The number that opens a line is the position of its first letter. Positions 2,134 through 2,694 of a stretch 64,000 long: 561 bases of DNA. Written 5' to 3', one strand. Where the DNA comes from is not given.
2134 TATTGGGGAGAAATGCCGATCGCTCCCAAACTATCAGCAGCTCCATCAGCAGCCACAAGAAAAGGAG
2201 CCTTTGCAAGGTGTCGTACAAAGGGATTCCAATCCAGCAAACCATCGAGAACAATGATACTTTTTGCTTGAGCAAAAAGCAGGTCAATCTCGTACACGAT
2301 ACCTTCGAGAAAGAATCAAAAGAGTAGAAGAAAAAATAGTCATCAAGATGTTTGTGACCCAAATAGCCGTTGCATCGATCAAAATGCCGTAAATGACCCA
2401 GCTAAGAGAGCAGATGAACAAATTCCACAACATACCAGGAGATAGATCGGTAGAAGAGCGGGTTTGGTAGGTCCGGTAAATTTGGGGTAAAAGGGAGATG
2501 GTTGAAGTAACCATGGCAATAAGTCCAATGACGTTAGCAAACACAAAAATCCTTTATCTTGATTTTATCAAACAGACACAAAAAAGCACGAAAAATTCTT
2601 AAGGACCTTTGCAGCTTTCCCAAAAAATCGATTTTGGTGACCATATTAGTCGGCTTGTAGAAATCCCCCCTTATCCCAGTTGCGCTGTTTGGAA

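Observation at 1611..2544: SemiSWEET (PQ-loop) gene translationally coupled to thiamine pyrophosphokinase: a possible minimal thiamine-salvage module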

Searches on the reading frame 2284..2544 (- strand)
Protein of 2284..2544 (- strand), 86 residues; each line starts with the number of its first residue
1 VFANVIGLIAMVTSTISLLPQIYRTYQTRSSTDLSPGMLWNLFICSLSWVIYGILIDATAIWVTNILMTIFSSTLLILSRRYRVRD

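Call 3: search_protein_families(library=pfam, proteins=[window:2284-2544:-], max_evalue=0.01)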
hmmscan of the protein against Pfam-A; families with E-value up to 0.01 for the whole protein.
window:2284-2544:- (86 aa): 2 families
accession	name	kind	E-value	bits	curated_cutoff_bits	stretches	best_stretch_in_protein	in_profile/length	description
PF04193.19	PQ-loop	-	4.6e-12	45.9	22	1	3-55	2-54/61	PQ loop repeat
PF03083.21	MtN3_slv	-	1.8e-07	31.5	23.7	1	7-78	7-78/87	Sugar efflux transporter for intercellular exchange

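Call 4: search_protein_families(library=ncbifam, proteins=[window:2284-2544:-], max_evalue=0.01)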
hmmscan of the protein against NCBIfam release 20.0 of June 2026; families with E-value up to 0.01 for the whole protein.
window:2284-2544:- (86 aa): 4 families
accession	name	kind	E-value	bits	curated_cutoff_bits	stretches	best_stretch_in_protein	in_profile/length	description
NF037968.1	SemiSWEET_2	subfamily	6.1e-16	58.3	80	1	7-82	1-76/76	SemiSWEET transporter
NF037969.1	SemiSWEET_3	subfamily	1.3e-07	31.8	100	1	8-74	16-84/97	SemiSWEET transporter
NF037967.1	SemiSWEET_1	subfamily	9.1e-07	29.2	200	1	7-77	1-71/196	SemiSWEET transporter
TIGR00951.1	2A43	subfamily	0.00066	19.5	192.35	1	4-52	4-52/233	lysosomal Cystine Transporter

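Call 10: find_homologous_proteins(query=window:2284-2544:-, max_evalue=0.001)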
Query window:2284-2544:- (86 aa): 7 proteins with E <= 0.001 among 13 candidates.
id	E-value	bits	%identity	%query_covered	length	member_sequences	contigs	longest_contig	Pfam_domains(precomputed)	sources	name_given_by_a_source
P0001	8.7e-45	168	98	100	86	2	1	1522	PF04193.20,PF03083.22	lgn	-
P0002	1.6e-36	142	77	100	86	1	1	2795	PF04193.20,PF03083.22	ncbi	ncbi:MAG: SemiSWEET family transporter [Chlamydiota bacterium]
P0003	2.6e-20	90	59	92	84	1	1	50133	PF04193.20,PF03083.22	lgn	-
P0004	7.1e-18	82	55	91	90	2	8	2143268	PF04193.20,PF03083.22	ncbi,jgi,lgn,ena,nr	ncbi:MAG: PQ-loop repeat-containing protein [Simkaniaceae bacterium]|nr:MAG: PQ-loop repeat-containi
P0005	4.8e-6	45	45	92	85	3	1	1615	PF04193.20,PF03083.22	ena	-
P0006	5.1e-6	44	36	94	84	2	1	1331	PF04193.20,PF03083.22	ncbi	-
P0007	1.7e-5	43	37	94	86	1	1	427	PF04193.20,PF03083.22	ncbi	-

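Call 11: find_encoding_contigs(protein=P0004, flank=5000, max_places=4)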
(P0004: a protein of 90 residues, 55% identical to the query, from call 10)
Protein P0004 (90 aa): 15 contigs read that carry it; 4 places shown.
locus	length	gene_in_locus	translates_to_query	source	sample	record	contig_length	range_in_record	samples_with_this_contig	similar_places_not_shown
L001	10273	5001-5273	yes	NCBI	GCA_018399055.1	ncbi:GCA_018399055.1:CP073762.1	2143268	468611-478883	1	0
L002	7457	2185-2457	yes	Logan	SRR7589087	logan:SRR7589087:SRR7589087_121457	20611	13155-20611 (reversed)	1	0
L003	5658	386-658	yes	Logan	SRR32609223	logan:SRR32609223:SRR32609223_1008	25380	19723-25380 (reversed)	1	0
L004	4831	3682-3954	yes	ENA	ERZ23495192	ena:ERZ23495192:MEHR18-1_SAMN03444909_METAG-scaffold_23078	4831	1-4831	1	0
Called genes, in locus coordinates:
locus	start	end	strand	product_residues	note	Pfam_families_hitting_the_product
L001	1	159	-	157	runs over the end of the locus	PF00177:Ribosomal_S7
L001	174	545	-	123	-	PF00164:Ribosom_S12_S23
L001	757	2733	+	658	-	PF17804:TSP_NTD, PF00595:PDZ, PF13180:PDZ_2, PF17820:PDZ_6, PF03572:Peptidase_S41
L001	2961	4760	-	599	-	PF12697:Abhydrolase_6 (faint), PF05448:AXE1 (weak), PF02129:Peptidase_S15 (faint), PF12146:Hydrolase_4 (faint), PF20434:BD-FAE (faint), PF00326:Peptidase_S9, PF01738:DLH (weak)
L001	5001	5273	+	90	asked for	PF03083:MtN3_slv (weak), PF04193:PQ-loop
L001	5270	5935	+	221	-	PF04263:TPK_catalytic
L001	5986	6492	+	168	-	PF20327:DUF6622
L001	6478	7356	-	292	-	-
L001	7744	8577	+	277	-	PF08238:Sel1 (faint)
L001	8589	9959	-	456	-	PF05977:MFS_3, PF07690:MFS_1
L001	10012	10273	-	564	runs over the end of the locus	PF03865:ShlB, PF01103:Omp85 (weak)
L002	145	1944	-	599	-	PF12697:Abhydrolase_6 (faint), PF05448:AXE1 (weak), PF02129:Peptidase_S15 (faint), PF12146:Hydrolase_4 (faint), PF20434:BD-FAE (faint), PF00326:Peptidase_S9, PF01738:DLH (weak)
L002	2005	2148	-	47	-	-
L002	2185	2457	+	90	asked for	PF03083:MtN3_slv (weak), PF04193:PQ-loop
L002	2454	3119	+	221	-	PF04263:TPK_catalytic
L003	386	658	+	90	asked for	PF03083:MtN3_slv (weak), PF04193:PQ-loop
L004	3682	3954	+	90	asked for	PF03083:MtN3_slv (weak), PF04193:PQ-loop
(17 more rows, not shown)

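Call 12: find_encoding_contigs(protein=P0003, flank=5000, max_places=3)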
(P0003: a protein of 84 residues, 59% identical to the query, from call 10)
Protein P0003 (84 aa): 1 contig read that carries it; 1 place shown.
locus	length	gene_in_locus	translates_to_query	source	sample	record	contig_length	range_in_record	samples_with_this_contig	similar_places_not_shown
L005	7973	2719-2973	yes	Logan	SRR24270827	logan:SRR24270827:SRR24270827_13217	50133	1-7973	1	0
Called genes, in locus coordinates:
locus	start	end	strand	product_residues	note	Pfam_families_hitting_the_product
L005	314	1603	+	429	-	PF13173:AAA_14, PF13635:DUF4143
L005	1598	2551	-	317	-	PF02899:Phage_int_SAM_1, PF22823:MrpR_C_cat (faint), PF00589:Phage_integrase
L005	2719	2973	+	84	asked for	PF03083:MtN3_slv, PF04193:PQ-loop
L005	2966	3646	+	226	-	PF04263:TPK_catalytic, PF04265:TPK_B1_binding (weak)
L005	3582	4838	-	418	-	PF07690:MFS_1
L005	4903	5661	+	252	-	PF00588:SpoU_methylase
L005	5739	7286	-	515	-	-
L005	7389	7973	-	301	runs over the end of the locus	PF23023:Anti-Pycsar_Apyc1, PF00753:Lactamase_B, PF12706:Lactamase_B_2 (faint)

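Call 17: find_related_loci(query=A3, collection=genome_contigs, flank=4000)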
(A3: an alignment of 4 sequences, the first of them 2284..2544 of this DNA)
Query A3 (86 aa) in genome_contigs; peptide patterns used: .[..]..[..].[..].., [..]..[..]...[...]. (x = any residue, [..] = any of these).
38 stretches matched a pattern; 7 encode a relative of the query (tblastn E <= 1e-3); 7 distinct loci.
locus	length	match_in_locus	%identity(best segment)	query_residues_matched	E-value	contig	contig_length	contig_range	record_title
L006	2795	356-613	76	1-86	7e-43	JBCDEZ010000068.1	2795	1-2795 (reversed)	MAG: Chlamydiota bacterium isolate P01_G01_bin.8 k141_617638_length_2795_cov_13.0000, whole genome shotgun sequence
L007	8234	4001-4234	55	5-82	2e-24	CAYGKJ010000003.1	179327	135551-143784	MAG TPA_asm: uncultured bacterium isolate ERP117304_co1_133 genome assembly, contig: NODE_93_length_179327_cov_50.267220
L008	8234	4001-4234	55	5-82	2e-24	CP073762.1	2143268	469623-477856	MAG: Simkaniaceae bacterium isolate M30B2 chromosome, complete genome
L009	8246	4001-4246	52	1-82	4e-24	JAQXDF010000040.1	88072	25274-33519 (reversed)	MAG: Rickettsiaceae bacterium isolate cluster4_bin.61 k119_380840, whole genome shotgun sequence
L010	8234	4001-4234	53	5-82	9e-24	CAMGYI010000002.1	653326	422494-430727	uncultured Chlamydia sp. isolate XBO_Chlam_UCL genome assembly, contig: scaffold2_size653326, whole genome shotgun seque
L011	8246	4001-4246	50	1-82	3e-23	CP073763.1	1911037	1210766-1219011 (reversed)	MAG: Simkaniaceae bacterium isolate M30B1 chromosome, complete genome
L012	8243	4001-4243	51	6-86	2e-22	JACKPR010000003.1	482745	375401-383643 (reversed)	MAG: Chlamydiales bacterium isolate HK-STAS-VERR_A-6 HK-STAS-VERR_A-6_3, whole genome shotgun sequence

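Call 19: find_homologous_proteins(query=A1, max_evalue=0.001)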
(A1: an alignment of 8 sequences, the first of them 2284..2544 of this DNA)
Query A1 (8 sequences) (86 aa, profile of the alignment): 4132 proteins with E <= 0.001 among 8000 candidates; the best 120 are listed.
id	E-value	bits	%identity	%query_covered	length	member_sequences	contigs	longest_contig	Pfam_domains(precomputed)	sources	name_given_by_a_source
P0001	8.9e-37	143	98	100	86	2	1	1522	PF04193.20,PF03083.22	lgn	-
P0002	3.0e-35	138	77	100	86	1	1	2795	PF04193.20,PF03083.22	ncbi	ncbi:MAG: SemiSWEET family transporter [Chlamydiota bacterium]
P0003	3.2e-33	132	59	92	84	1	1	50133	PF04193.20,PF03083.22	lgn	-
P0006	1.5e-31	126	36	94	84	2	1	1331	PF04193.20,PF03083.22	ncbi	-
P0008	4.5e-31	125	60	94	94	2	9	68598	PF04193.20,PF03083.22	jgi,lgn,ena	jgi:MtN3 and saliva related transmembrane protein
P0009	5.5e-31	124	57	97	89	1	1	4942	PF04193.20,PF03083.22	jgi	jgi:MtN3 and saliva related transmembrane protein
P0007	9.1e-31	124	37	94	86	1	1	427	PF04193.20,PF03083.22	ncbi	-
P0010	9.4e-31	124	59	97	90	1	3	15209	PF04193.20,PF03083.22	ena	-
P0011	1.1e-30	123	37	94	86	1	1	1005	PF04193.20,PF03083.22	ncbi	-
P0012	2.3e-30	122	37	95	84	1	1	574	PF04193.20,PF03083.22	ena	-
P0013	2.3e-30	122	54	94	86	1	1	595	PF04193.20,PF03083.22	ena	-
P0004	2.7e-30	122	55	91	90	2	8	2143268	PF04193.20,PF03083.22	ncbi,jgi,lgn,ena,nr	ncbi:MAG: PQ-loop repeat-containing protein [Simkaniaceae bacterium]|nr:MAG: PQ-loop repeat-containi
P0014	3.6e-30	122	54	91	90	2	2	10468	PF04193.20,PF03083.22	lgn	-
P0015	5.0e-30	121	36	94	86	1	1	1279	PF04193.20,PF03083.22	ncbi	-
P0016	5.7e-30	121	56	92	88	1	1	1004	PF04193.20,PF03083.22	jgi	jgi:MtN3 and saliva related transmembrane protein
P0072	5.7e-28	115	48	100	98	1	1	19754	PF04193.20,PF03083.22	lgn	-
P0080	7.0e-28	114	41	94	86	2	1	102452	PF04193.20,PF03083.22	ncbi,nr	ncbi:MAG: SemiSWEET transporter [Nitrospirae bacterium]|nr:SemiSWEET transporter [Nitrospirota bacte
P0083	7.8e-28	114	58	97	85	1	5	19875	PF04193.20,PF03083.22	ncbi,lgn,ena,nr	ncbi:MAG: Sugar transporter SemiSWEET [Candidatus Anoxychlamydiales bacterium]|nr:Sugar transporter 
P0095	1.2e-27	114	40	91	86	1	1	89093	PF04193.20,PF03083.22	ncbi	-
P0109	2.0e-27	113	45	91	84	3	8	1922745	PF04193.20,PF03083.22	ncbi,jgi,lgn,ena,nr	ncbi:PQ loop repeat protein [Candidatus Methanoperedenaceae archaeon GB50]|nr:PQ loop repeat protein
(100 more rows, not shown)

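Call 20: find_encoding_contigs(protein=P0008, flank=4000, max_places=3)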
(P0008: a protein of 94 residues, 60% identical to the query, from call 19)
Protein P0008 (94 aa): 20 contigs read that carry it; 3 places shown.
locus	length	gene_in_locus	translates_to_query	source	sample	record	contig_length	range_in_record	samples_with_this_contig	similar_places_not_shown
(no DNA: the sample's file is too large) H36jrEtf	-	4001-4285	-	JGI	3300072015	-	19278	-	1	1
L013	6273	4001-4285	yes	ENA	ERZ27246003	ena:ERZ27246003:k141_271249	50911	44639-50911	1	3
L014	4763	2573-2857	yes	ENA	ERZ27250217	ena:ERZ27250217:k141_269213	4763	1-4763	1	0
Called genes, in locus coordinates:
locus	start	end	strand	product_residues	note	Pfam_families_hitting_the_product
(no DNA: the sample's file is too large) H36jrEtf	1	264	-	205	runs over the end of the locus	-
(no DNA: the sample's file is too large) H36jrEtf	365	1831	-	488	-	PF07690:MFS_1, PF00854:PTR2, PF07690:MFS_1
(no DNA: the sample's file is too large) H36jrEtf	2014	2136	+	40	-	-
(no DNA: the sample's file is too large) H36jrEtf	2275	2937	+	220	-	-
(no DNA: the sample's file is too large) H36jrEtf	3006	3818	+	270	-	PF03807:F420_oxidored, PF14748:P5CR_dimer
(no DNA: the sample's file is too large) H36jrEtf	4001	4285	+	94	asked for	PF03083:MtN3_slv, PF04193:PQ-loop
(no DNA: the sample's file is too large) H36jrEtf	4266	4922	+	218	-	PF04263:TPK_catalytic, PF04265:TPK_B1_binding (weak)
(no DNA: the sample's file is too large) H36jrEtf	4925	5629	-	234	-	-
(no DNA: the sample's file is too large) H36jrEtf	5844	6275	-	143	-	-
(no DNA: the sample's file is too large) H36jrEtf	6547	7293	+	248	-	PF00398:RrnaAD (weak), PF05891:Methyltransf_PK (weak), PF08242:Methyltransf_12 (faint), PF13649:Methyltransf_25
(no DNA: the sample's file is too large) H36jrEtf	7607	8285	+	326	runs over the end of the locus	PF03773:ArsP_1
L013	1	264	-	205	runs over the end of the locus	-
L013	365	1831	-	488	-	PF07690:MFS_1, PF00854:PTR2, PF07690:MFS_1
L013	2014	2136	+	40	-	-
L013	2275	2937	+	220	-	-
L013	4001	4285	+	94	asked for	PF03083:MtN3_slv, PF04193:PQ-loop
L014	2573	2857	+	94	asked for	PF03083:MtN3_slv, PF04193:PQ-loop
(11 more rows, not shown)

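Call 21: find_encoding_contigs(protein=P0083, flank=4000, max_places=2)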
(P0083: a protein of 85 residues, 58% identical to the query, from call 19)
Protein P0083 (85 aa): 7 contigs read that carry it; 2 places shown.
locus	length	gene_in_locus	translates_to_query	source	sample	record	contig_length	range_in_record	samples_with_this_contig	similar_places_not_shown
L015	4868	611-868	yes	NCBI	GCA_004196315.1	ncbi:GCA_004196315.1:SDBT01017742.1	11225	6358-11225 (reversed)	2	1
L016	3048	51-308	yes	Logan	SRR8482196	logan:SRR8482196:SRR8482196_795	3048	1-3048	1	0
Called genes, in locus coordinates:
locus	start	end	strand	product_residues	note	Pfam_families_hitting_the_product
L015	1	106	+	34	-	?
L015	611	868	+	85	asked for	PF03083:MtN3_slv, PF04193:PQ-loop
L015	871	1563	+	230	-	PF04263:TPK_catalytic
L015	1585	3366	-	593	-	PF02463:SMC_N (faint), PF13555:AAA_29 (faint), PF25199:nSTAND_NTPase5 (faint), PF00004:AAA (faint), PF00005:ABC_tran, PF13304:AAA_21 (weak), PF00005:ABC_tran, PF16326:ABC_tran_CTD, +7 more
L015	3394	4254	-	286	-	PF00849:PseudoU_synth_2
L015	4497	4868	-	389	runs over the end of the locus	PF02353:CMAS, PF01728:FtsJ (weak), PF13489:Methyltransf_23, PF13847:Methyltransf_31, PF08241:Methyltransf_11, PF08242:Methyltransf_12, PF13649:Methyltransf_25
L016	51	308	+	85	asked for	PF03083:MtN3_slv, PF04193:PQ-loop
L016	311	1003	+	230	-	PF04263:TPK_catalytic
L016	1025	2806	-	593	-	PF02463:SMC_N (faint), PF13555:AAA_29 (faint), PF25199:nSTAND_NTPase5 (faint), PF00004:AAA (faint), PF00005:ABC_tran, PF13304:AAA_21 (weak), PF00005:ABC_tran, PF16326:ABC_tran_CTD, +7 more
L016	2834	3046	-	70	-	?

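Call 22: find_encoding_contigs(protein=P0072, flank=4000, max_places=2)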
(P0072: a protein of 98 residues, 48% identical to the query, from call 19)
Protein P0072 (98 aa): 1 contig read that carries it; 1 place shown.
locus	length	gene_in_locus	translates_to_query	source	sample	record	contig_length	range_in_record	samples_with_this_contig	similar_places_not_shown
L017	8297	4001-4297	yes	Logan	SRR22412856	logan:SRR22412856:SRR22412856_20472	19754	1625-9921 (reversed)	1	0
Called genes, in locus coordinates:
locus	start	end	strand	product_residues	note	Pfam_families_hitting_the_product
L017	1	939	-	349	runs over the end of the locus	-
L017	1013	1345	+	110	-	-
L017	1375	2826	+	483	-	PF00919:UPF0004, PF04055:Radical_SAM, PF18693:TRAM_2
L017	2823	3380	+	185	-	PF02632:BioY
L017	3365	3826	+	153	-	PF00293:NUDIX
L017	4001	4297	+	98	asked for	PF03083:MtN3_slv, PF04193:PQ-loop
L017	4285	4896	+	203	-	PF04263:TPK_catalytic, PF04265:TPK_B1_binding (weak)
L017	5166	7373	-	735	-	PF00324:AA_permease, PF13520:AA_permease_2, PF03522:SLC12 (faint)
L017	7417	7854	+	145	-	PF01625:PMSR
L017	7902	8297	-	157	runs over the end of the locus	PF07291:MauE, PF07681:DoxX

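Call 23: find_encoding_contigs(protein=P0109, flank=3000, max_places=2)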
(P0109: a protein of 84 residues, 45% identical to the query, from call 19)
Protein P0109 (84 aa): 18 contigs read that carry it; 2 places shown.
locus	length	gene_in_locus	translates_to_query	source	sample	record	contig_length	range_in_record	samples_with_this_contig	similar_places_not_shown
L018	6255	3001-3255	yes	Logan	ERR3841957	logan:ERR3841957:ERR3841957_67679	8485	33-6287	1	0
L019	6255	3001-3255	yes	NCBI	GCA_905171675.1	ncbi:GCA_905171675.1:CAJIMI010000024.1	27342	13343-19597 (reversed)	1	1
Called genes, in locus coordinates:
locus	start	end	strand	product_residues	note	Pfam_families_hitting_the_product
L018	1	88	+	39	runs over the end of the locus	?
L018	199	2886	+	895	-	PF01326:PPDK_N, PF00391:PEP-utilizers, PF02896:PEP-utilizers_C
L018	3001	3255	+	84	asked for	PF03083:MtN3_slv, PF04193:PQ-loop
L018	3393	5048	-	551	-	PF00118:Cpn60_TCP1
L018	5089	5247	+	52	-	-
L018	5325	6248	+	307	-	PF00890:FAD_binding_2 (faint), PF01134:GIDA (faint), PF01266:DAO (faint), PF03486:HI0933_like (faint), PF07992:Pyr_redox_2, PF12831:FAD_oxidored, PF13738:Pyr_redox_3, PF00070:Pyr_redox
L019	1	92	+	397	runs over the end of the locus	PF03453:MoeA_N, PF00994:MoCF_biosynth, PF03454:MoeA_C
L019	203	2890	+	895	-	PF01326:PPDK_N, PF00391:PEP-utilizers, PF02896:PEP-utilizers_C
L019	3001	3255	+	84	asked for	PF03083:MtN3_slv, PF04193:PQ-loop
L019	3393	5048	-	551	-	PF00118:Cpn60_TCP1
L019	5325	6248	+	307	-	PF00890:FAD_binding_2 (faint), PF01134:GIDA (faint), PF01266:DAO (faint), PF03486:HI0933_like (faint), PF07992:Pyr_redox_2, PF12831:FAD_oxidored, PF13738:Pyr_redox_3, PF00070:Pyr_redox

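Call 24: find_encoding_contigs(protein=P0080, flank=3000, max_places=2)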
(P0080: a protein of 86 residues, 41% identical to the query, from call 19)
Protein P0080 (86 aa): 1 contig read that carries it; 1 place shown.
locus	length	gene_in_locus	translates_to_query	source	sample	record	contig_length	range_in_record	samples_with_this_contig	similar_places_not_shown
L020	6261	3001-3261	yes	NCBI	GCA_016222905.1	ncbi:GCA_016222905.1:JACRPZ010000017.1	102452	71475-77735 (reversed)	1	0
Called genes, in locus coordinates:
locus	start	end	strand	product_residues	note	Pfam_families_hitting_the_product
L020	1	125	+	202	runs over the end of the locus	-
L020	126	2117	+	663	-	-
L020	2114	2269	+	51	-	-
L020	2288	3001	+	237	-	PF00535:Glycos_transf_2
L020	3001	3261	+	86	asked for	PF03083:MtN3_slv, PF04193:PQ-loop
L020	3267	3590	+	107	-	PF01844:HNH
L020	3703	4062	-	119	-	PF22677:Ble-like_N, PF00903:Glyoxalase, PF18029:Glyoxalase_6 (weak)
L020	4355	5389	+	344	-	PF12801:Fer4_5 (faint), PF00037:Fer4 (faint), PF13187:Fer4_9 (weak), PF13237:Fer4_10 (weak)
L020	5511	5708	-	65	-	-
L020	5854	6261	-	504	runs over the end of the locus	PF02310:B12-binding, PF04055:Radical_SAM, PF13282:DUF4070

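Call 25: find_encoding_contigs(protein=P0095, flank=3000, max_places=2)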
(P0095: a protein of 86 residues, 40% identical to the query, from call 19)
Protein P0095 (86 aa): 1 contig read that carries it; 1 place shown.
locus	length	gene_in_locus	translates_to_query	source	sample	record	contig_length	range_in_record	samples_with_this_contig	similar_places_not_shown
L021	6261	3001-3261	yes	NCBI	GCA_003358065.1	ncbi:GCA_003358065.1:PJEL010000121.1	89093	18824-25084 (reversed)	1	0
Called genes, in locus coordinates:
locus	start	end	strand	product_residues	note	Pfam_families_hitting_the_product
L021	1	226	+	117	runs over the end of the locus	PF03449:GreA_GreB_N, PF01272:GreA_GreB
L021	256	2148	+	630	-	PF00005:ABC_tran, PF13175:AAA_15 (faint), PF13555:AAA_29 (faint), PF00006:ATP-synt_ab (faint), PF01926:MMR_HSR1 (faint), PF12848:ABC_tran_Xtn, PF00005:ABC_tran, PF16326:ABC_tran_CTD, +6 more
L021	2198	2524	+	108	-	PF01844:HNH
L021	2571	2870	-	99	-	-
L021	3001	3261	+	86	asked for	PF03083:MtN3_slv, PF04193:PQ-loop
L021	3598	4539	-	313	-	PF01584:CheW, PF00072:Response_reg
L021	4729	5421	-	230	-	PF01346:FKBP_N, PF00254:FKBP_C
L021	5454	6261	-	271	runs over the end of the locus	PF01209:Ubie_methyltran, PF13489:Methyltransf_23, PF13847:Methyltransf_31, PF08241:Methyltransf_11, PF08242:Methyltransf_12, PF13649:Methyltransf_25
